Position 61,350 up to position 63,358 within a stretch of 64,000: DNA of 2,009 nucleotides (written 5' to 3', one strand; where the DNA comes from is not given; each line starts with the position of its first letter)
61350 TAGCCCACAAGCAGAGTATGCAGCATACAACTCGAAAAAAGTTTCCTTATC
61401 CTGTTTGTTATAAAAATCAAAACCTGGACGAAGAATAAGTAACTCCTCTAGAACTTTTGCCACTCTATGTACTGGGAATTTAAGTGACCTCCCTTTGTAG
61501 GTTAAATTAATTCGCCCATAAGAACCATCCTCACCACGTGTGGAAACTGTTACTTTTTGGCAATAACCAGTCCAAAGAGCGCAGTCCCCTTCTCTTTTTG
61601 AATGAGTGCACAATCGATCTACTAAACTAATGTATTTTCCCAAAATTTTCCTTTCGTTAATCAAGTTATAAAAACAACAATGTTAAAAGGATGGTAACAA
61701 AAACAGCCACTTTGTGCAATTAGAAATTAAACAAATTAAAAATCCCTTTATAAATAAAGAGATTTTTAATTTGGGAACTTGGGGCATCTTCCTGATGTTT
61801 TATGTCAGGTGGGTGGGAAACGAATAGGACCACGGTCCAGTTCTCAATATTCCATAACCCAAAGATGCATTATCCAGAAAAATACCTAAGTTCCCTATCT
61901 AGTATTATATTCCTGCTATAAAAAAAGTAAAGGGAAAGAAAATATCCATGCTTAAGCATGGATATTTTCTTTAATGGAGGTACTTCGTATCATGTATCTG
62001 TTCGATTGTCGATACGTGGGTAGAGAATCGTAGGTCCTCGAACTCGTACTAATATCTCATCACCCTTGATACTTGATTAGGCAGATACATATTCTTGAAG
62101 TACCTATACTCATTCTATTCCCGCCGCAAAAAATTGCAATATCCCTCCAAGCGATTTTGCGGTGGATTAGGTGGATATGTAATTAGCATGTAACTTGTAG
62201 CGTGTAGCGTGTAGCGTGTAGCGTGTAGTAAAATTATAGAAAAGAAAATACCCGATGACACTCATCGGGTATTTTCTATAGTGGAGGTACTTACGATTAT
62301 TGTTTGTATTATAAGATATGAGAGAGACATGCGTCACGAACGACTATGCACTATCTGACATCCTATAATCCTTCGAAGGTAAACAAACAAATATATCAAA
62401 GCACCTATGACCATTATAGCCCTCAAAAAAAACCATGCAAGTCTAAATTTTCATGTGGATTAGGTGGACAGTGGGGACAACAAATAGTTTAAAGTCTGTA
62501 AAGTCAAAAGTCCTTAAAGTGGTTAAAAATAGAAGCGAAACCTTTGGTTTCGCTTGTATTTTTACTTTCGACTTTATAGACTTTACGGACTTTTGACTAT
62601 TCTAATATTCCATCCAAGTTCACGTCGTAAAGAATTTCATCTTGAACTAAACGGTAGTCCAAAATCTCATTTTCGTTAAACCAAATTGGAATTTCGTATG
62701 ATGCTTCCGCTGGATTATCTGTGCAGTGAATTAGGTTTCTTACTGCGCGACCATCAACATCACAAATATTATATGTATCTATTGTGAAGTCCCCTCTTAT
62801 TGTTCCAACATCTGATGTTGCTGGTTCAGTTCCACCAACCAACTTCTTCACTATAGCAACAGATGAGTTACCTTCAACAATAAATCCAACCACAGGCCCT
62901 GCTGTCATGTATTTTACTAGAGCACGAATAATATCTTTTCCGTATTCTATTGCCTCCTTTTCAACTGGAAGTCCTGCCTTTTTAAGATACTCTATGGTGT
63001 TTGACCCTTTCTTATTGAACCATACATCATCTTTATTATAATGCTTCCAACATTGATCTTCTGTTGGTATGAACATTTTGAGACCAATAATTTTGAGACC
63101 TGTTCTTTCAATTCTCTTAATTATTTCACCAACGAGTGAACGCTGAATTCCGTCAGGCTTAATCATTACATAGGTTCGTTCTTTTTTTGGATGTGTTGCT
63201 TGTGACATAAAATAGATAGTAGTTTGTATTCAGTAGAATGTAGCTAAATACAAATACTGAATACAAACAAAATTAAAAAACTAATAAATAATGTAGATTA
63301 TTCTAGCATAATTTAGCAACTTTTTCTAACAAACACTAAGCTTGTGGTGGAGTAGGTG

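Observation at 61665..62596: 0.9-kb ORF-free region with two tandem, diverged ~250-nt units bearing hairpin + U-tract ends: candidate paralogous sRNAs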

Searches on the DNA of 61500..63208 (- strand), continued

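Call 62: search_rna_families(source=L102, start=4640, end=4830, threshold=evalue, max_evalue=10, show_alignments=2)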
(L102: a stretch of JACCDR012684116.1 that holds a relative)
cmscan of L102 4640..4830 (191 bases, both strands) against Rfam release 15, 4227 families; matches with E-value up to 10: 25.
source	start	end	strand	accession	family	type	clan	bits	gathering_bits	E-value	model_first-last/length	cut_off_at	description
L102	4687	4767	+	RF00013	6S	Gene;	-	24.2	46.4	0.0022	41-146/187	no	6S / SsrS RNA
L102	4759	4822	-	RF02351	psRNA14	Gene; sRNA;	-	23.5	60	0.049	1-84/84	no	Proteobacteria sRNA psRNA14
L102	4784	4830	-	RF02048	STnc30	Gene; sRNA;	-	19.2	120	0.43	81-132/132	5'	Salmonella enterica conserved region STnc30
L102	4658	4696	-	RF04205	MIR2606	Gene; miRNA;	-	19.1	139.7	1.3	1-165/165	no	MIR2606 microRNA precursor family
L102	4663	4789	+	RF03601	MIR7993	Gene; miRNA;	-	18.8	100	0.4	1-138/138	no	MIR7993 microRNA precursor family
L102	4670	4816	+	RF02747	FtrA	Gene; sRNA;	-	18.2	134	1.9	1-111/111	no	Francisella sRNA A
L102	4789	4815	+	RF02891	AgrB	Gene; antisense;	-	17.6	40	0.85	54-81/84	no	ArsR-gov region gene B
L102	4788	4830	+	RF02433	SpF36_sRNA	Gene; sRNA;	-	17.5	48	5.1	1-51/51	no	Streptococcus sRNA SpF36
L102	4756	4818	+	RF00513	Trp_leader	Cis-reg; leader;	-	16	41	0.64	1-100/100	no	Tryptophan operon leader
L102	4758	4815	+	RF01519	CC0196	Gene; sRNA;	-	15.8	35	0.18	1-58/58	no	Caulobacter sRNA CC0196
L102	4782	4817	+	RF01359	CRISPR-DR46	Gene; CRISPR;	-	15.6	50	6.1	1-38/38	no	CRISPR RNA direct repeat element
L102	4783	4830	-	RF02079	STnc180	Gene; sRNA;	-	15.2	50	0.59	161-208/208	5'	Enterobacterial sRNA STnc180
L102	4657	4732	+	RF01885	HSR-omega_1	Gene; lncRNA;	-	15.1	80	3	1-78/78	no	Heat shock gene hsromega conserved region 1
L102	4796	4830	+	RF03149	RAGATH-12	Gene; sRNA;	-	14.6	75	1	31-66/78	3'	RAGATH-12 RNA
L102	4769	4819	+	RF02432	SpF25_sRNA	Gene; sRNA;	-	14.6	48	5.1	1-102/102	no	Streptococcus sRNA SpF25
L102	4790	4830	-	RF02144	rsmX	Gene;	CL00106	14.5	56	1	71-114/114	5'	rsmX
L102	4787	4830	-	RF00514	His_leader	Cis-reg; leader;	-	14.2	49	3.5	69-126/126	5'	Histidine operon leader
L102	4778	4827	-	RF04134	MIR7504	Gene; miRNA;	-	14.1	83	8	1-124/124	no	MIR7504 microRNA precursor family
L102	4766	4819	-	RF01706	Gut-1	Gene; sRNA;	-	13.1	50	4.4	1-77/77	no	Gut-1 RNA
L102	4790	4816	-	RF01772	rnk_pseudo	Cis-reg; leader;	-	13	55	7.3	72-100/108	no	Pseudomonas rnk leader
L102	4777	4830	-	RF01473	rli41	Gene; sRNA;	-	12.8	55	1.4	436-494/494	5'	Listeria sRNA rli41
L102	4648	4707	+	RF00051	mir-17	Gene; miRNA;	-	12.3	49.5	4.4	1-80/80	no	mir-17 microRNA precursor family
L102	4780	4825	+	RF03241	mir-1789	Gene; miRNA;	-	12.3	88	8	1-63/63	no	mir-1789 microRNA precursor family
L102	4771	4830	+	RF02842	RefA1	Gene; sRNA;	-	11.6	94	2.7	1-58/222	3'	Enterococcus sRNA A1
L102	4778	4830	-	RF03065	IS605-orfB-I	Gene; sRNA;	-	10.8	94.2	3.8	156-214/214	5'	IS605-orfB-I RNA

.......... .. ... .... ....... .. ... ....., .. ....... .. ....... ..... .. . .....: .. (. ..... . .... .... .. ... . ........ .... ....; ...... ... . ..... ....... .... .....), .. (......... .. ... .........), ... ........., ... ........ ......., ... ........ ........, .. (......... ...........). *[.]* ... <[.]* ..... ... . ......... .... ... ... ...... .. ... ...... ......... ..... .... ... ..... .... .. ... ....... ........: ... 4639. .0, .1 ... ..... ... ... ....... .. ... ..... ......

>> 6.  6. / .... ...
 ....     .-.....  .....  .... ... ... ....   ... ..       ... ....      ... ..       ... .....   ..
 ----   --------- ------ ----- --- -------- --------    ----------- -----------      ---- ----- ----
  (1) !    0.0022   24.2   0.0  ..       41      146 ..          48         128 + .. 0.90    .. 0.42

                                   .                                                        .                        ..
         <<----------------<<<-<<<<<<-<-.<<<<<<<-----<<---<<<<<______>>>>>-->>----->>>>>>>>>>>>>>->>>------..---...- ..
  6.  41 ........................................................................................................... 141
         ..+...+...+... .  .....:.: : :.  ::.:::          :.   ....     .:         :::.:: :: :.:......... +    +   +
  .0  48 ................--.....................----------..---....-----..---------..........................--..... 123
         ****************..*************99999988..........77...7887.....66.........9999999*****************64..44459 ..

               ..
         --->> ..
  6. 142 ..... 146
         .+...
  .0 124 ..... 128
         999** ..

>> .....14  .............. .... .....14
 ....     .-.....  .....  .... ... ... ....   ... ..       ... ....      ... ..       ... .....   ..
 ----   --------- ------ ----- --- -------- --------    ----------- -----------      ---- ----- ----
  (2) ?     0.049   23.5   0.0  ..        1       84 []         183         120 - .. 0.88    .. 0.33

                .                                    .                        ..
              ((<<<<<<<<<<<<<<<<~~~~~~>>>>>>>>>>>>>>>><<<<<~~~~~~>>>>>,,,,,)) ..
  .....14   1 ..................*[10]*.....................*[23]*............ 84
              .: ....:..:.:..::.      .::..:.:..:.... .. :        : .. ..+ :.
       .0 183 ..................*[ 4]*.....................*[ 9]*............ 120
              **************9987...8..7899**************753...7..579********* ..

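Call 67: search_with_rna_model(model_id=R1, sources=[L102, L064, L032, L025, L056, L060, L063, L054, L094, L013, L010, L024, L027, L104], filters=off, max_evalue=10)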
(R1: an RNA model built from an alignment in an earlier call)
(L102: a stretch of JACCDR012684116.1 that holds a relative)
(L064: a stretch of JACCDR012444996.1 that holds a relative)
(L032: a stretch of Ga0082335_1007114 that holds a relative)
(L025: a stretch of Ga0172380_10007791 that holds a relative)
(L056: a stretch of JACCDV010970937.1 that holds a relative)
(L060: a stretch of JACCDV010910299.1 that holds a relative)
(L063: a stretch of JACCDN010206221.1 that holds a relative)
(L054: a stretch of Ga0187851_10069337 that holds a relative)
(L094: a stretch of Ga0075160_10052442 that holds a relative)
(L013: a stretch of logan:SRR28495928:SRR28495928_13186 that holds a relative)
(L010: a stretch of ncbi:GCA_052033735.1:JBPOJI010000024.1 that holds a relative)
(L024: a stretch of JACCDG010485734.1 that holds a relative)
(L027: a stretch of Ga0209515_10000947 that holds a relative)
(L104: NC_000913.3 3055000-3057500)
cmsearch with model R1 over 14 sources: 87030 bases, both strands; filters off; matches with E-value up to 10: 52.
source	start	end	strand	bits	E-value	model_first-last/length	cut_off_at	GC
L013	5742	5874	+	130.4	1.2e-25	1-131/131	no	0.41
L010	4464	4594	+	127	6.6e-25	1-131/131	no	0.44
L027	3011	3141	+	117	8.9e-23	1-131/131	no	0.42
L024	5368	5498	+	116.3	1.2e-22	1-131/131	no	0.44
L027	2728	2859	+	109.9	2.9e-21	1-131/131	no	0.45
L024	4804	4935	+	86.1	3.5e-16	1-131/131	no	0.33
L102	4663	4789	+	31.2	0.00019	1-131/131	no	0.38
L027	2726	2857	-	29.7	0.00039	1-131/131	no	0.45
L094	714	846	+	25.3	0.0035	1-131/131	no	0.4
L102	4661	4787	-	24.7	0.0047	1-131/131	no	0.37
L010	7952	8074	-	20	0.045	1-131/131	no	0.35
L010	10942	11040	-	20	0.046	1-131/131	no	0.42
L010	10944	11042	+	19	0.074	1-131/131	no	0.43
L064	2447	2576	+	17.3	0.17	1-131/131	no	0.39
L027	3009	3140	-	16.6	0.24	1-131/131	no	0.42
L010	7217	7265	-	14.3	0.75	1-131/131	no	0.37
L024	5366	5495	-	14.3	0.78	1-131/131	no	0.44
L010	7218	7268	+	14.1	0.84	1-131/131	no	0.35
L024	7407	7449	+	13.9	0.91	1-131/131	no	0.35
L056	3676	3793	+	13.9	0.92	1-131/131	no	0.49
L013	9439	9485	-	13.4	1.2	1-131/131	no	0.34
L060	1714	1831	+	13.4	1.2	1-131/131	no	0.46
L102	4950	5045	-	13.1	1.3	1-131/131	no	0.38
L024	7405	7447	-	13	1.5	1-131/131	no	0.35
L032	4715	4842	+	12.8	1.6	1-131/131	no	0.44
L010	1447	1500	+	12.2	2.1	1-131/131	no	0.33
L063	3515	3574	-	11.9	2.5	1-131/131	no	0.53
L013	5165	5230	-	11.4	3.2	1-131/131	no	0.23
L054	1751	1856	+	11.3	3.3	1-131/131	no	0.6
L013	5318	5446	+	11.2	3.5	1-131/131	no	0.42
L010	2355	2483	+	11.2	3.6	1-131/131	no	0.41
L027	1687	1765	+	11.1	3.7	1-131/131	no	0.3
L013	5167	5246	+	11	3.8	1-131/131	no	0.21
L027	2863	2903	+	10.8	4.3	1-131/131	no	0.29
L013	5858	5919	-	10.7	4.5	1-131/131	no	0.29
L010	1446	1497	-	10.6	4.8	1-131/131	no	0.37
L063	3518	3575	+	10.5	5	1-131/131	no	0.52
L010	9904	9940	+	10.4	5.2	1-131/131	no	0.22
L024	4631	4696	+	10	6.3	1-131/131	no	0.26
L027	1595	1643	-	9.9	6.7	1-131/131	no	0.33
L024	4802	4933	-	9.9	6.7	1-131/131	no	0.33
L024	5556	5625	+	9.8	6.9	1-131/131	no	0.21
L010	9902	9938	-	9.8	7.1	1-131/131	no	0.22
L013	1340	1376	+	9.6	7.8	1-131/131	no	0.49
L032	4713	4840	-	9.5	7.9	1-131/131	no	0.43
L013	1338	1374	-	9.5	8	1-131/131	no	0.49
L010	8088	8137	+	9.5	8.1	1-131/131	no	0.3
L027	4266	4304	+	9.4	8.3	1-131/131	no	0.46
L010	6334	6380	-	9.4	8.7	40-86/131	no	0.53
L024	5274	5308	-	9.3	9.1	1-131/131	no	0.26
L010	7735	7770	+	9.2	9.4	46-83/131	no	0.47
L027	1598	1644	+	9.1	9.9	1-131/131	no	0.34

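Call 68: search_rna_families(source=window, start=61760, end=61905, threshold=evalue, max_evalue=10, show_alignments=1)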
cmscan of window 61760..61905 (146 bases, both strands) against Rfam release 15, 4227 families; matches with E-value up to 10: 0.
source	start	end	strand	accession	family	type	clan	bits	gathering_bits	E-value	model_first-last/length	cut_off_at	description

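Call 69: search_rna_families(source=L063, start=1135, end=1295, threshold=evalue, max_evalue=10, show_alignments=1)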
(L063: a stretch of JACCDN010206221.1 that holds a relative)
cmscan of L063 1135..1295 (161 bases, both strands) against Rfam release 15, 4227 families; matches with E-value up to 10: 0.
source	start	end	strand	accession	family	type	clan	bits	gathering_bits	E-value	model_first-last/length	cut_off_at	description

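Call 75: search_rna_families(source=L032, start=4700, end=4860, threshold=evalue, max_evalue=10, show_alignments=1)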
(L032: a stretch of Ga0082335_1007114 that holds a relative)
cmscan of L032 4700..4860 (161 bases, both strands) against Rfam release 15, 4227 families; matches with E-value up to 10: 0.
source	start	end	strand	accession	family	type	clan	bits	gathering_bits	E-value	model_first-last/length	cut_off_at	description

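Call 76: search_rna_families(source=L064, start=2435, end=2590, threshold=evalue, max_evalue=10, show_alignments=1)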
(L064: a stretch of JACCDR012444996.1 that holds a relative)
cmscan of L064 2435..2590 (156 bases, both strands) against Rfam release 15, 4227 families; matches with E-value up to 10: 2.
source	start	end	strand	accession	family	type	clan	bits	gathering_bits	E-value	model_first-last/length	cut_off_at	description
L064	2497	2521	+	RF01328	CRISPR-DR17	Gene; CRISPR;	CL00014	18.5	42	0.33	1-25/25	no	CRISPR RNA direct repeat element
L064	2461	2558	+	RF00013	6S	Gene;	-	17.1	46.4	0.089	32-155/187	no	6S / SsrS RNA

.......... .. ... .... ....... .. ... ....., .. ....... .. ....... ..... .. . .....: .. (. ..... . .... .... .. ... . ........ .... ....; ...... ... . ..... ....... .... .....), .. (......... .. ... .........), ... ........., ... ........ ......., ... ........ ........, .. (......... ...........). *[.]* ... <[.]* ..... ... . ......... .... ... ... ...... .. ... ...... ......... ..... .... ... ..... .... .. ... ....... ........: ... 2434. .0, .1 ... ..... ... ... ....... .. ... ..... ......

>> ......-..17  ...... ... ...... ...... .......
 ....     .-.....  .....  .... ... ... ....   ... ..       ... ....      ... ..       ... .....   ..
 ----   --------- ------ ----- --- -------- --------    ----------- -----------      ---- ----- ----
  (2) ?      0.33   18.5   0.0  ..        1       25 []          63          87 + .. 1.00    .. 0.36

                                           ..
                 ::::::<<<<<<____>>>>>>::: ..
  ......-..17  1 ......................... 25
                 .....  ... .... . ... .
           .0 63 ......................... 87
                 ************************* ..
